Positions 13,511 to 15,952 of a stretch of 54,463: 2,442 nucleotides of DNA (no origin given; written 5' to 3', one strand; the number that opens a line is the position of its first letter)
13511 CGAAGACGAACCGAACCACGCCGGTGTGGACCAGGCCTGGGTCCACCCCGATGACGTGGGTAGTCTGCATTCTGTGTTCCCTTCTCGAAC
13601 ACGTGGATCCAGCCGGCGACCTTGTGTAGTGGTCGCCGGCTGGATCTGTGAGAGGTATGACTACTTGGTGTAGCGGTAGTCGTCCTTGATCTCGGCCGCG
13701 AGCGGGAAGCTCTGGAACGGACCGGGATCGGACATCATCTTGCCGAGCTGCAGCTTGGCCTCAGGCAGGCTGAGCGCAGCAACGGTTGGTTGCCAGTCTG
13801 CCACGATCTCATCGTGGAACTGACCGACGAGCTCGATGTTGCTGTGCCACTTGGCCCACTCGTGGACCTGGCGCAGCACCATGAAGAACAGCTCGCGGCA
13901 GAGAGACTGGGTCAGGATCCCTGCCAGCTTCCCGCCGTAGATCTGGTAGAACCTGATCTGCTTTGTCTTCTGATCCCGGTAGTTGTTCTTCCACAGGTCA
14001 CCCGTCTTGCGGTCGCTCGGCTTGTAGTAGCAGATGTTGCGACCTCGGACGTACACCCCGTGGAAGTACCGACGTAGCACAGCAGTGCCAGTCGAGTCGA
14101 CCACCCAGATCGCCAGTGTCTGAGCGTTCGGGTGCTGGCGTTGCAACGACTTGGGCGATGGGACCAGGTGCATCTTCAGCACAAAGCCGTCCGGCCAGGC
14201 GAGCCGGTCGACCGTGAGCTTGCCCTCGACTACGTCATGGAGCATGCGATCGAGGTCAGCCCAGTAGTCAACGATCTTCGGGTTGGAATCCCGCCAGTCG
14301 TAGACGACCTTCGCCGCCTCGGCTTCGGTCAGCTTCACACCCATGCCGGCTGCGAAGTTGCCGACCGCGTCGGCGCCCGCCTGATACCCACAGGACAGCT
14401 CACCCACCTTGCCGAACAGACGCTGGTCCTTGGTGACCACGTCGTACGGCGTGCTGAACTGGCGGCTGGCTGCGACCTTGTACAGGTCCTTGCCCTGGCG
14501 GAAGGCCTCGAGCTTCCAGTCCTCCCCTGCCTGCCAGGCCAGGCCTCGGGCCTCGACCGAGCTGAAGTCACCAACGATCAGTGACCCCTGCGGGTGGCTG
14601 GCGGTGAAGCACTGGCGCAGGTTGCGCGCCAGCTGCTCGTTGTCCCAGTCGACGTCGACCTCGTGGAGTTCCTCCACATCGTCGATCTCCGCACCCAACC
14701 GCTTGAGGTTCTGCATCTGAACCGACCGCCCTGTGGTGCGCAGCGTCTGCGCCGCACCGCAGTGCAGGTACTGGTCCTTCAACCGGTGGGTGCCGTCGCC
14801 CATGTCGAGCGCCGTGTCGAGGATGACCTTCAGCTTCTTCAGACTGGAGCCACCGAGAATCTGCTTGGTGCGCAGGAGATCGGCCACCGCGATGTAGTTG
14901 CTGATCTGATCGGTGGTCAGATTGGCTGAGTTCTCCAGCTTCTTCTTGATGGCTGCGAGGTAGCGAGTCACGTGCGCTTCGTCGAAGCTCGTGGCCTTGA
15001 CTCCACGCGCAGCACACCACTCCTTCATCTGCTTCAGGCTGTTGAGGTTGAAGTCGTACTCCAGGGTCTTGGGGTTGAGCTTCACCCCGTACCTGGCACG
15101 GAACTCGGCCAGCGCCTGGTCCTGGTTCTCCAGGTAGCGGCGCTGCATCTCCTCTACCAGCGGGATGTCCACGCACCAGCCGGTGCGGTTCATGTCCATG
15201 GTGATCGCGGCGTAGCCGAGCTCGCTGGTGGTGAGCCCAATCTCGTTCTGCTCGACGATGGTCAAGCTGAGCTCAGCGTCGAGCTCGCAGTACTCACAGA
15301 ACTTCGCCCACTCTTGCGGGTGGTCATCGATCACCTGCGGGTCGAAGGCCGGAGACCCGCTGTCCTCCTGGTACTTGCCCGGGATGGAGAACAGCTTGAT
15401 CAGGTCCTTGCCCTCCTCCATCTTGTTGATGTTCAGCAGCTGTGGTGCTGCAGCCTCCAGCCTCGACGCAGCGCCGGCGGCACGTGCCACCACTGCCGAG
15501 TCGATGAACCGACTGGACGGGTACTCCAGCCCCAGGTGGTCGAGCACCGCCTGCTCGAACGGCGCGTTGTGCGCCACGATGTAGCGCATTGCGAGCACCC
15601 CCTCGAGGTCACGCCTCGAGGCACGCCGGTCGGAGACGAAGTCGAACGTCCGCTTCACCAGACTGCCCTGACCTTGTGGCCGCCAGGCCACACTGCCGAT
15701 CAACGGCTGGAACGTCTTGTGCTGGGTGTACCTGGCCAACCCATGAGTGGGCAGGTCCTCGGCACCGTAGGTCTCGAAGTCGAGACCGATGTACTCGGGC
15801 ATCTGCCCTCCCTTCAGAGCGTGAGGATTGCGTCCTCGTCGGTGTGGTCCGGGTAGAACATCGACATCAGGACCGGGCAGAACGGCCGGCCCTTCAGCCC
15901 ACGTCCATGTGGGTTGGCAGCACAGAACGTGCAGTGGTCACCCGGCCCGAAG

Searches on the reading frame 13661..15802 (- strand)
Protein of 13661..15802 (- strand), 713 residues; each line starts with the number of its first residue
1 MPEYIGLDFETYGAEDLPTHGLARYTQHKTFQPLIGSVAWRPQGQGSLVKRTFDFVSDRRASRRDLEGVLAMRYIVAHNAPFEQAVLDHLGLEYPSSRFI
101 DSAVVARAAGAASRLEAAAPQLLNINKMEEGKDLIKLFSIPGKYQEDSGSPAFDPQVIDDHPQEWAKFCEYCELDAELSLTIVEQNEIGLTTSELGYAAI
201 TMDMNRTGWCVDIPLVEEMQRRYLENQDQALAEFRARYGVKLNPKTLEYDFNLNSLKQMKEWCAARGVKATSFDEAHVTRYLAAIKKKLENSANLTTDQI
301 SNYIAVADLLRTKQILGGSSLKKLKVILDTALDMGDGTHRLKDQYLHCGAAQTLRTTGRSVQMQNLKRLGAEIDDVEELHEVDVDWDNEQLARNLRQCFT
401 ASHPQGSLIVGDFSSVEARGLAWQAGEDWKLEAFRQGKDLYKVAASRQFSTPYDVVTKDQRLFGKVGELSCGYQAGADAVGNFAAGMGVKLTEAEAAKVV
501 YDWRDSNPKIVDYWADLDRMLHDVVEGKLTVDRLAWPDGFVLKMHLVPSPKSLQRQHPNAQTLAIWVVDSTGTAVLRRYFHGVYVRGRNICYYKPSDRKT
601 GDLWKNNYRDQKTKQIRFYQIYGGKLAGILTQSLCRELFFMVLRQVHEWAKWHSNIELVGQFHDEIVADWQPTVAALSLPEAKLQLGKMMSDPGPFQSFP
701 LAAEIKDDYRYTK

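Call 12: search_dna_similar(query=window:13661-15802:-, collection=phages, mode=protein, max_rows=30)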
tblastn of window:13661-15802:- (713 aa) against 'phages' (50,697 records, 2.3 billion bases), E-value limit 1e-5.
Records with a match: 1753; places in all: 1756; records where one place covers at least 80% of the query: 571.
Best place of each record, by identity: <60% 1753.
By first word of the organism name: Salmonella 446; Escherichia 251; Streptococcus 130; Bacteroides 105; Staphylococcus 85; Microbacterium 60; Bacillus 51; Xanthomonas 47; Vibrio 47; Enterococcus 37; and 95 more.
By host as written in the record: Escherichia coli 135; - 130; Salmonella enterica subsp. enterica serovar Typhimurium 73; Salmonella enterica 72; Salmonella enterica subsp. enterica serovar Enteritidis 58; Salmonella sp. 48; Microbacterium foliorum NRRL B-24224 34; Vibrio lentus 34; and 577 more.
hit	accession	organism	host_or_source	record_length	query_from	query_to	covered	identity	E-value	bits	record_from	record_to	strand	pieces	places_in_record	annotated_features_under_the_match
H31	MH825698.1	Microbacterium phage Burro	Microbacterium paraoxydans NRRL B-14843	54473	5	713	99%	47.3%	7e-170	546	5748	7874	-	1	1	10: DNA polymerase I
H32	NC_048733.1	Microbacterium phage Burro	Microbacterium paraoxydans NRRL B-14843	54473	5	713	99%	47.3%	7e-170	546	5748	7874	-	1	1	10: DNA polymerase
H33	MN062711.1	Microbacterium phage Araxxi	Microbacterium foliorum NRRL B-24224 SEA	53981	5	713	99%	46.7%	3e-164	530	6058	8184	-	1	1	10: DNA polymerase I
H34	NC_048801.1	Microbacterium phage Araxxi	Microbacterium foliorum NRRL B-24224 SEA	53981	5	713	99%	46.7%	3e-164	530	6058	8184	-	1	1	10: DNA polymerase I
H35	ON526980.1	Microbacterium phage DoTi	Microbacterium foliorum NRRL B-24224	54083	5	713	99%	46.2%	2e-162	525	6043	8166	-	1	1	10: DNA polymerase I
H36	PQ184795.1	Arthrobacter phage MissAmericana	Arthrobacter globiformis B-2979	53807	6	713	99%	46.0%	3e-169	544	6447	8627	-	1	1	12: DNA polymerase I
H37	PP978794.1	Microbacterium phage Casino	Microbacterium foliorum NRRL B-24224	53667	5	713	99%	45.7%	2e-164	530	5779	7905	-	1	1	9: DNA polymerase I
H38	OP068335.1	Microbacterium phage Hannabella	Microbacterium foliorum NRRL B-24224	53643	5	713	99%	45.5%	9e-164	528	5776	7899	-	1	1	10: DNA polymerase I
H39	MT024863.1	Microbacterium phage Arete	Microbacterium foliorum NRRL B-24224 SEA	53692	5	713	99%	45.4%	3e-163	527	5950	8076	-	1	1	11: DNA polymerase I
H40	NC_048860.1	Microbacterium phage Arete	Microbacterium foliorum NRRL B-24224 SEA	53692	5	713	99%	45.4%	3e-163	527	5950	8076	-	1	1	11: DNA polymerase I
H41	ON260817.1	Microbacterium phage Gshelby23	Microbacterium foliorum NRRL B-24224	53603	5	713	99%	45.0%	2e-163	527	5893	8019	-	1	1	9: DNA polymerase I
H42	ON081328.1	Microbacterium phage Morrill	Microbacterium foliorum NRRL B-24224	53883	2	713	100%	38.8%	2e-122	409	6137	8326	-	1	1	10: DNA polymerase I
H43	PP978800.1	Microbacterium phage TrippleS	Microbacterium foliorum NRRL B-24224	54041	2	713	100%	38.6%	1e-123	412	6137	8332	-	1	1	10: DNA polymerase I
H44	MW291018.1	Microbacterium phage Atraxi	Microbacterium foliorum NRRL B-24224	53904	2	713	100%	38.6%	1e-123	412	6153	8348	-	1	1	10: DNA polymerase I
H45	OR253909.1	Microbacterium phage Moleficent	Microbacterium foliorum NRRL B-24224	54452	6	713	99%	38.4%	3e-123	411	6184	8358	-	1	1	10: DNA polymerase I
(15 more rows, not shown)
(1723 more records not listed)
